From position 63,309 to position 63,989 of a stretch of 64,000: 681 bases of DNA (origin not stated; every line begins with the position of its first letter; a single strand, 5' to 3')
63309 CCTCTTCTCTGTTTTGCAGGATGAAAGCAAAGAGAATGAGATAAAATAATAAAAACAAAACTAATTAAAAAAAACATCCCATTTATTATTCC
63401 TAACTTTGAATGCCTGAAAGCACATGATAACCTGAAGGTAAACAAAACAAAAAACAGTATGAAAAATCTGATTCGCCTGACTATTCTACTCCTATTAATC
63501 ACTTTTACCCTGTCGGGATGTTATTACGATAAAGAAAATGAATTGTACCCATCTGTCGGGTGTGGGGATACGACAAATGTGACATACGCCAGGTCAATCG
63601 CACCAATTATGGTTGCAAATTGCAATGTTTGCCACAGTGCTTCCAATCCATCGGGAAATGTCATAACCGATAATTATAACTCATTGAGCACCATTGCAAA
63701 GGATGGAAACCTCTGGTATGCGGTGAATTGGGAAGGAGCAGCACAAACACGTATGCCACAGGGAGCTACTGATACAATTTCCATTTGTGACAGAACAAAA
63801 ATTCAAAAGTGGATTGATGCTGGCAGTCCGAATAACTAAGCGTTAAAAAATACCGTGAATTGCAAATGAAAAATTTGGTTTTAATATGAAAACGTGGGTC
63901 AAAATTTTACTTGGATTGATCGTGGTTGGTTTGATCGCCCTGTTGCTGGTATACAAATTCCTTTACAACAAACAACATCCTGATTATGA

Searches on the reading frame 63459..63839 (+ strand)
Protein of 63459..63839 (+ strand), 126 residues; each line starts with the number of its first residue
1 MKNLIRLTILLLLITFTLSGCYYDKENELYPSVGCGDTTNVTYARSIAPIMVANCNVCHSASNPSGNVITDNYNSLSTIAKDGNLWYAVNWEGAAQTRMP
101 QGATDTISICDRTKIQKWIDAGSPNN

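Call 44: find_encoding_contigs(protein=window:63459-63839:+, flank=10000, max_places=1)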
Protein window:63459-63839:+ (126 aa): 3 contigs read that carry it; 1 place shown.
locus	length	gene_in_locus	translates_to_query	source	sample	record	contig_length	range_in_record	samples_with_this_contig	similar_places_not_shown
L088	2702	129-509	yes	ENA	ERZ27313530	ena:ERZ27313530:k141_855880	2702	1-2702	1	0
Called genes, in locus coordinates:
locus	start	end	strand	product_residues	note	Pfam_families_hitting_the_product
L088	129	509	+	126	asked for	-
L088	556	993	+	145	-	PF12869:tRNA_anti-like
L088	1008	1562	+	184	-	PF04264:YceI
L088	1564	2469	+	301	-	PF19089:DUF5777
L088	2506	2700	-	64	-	?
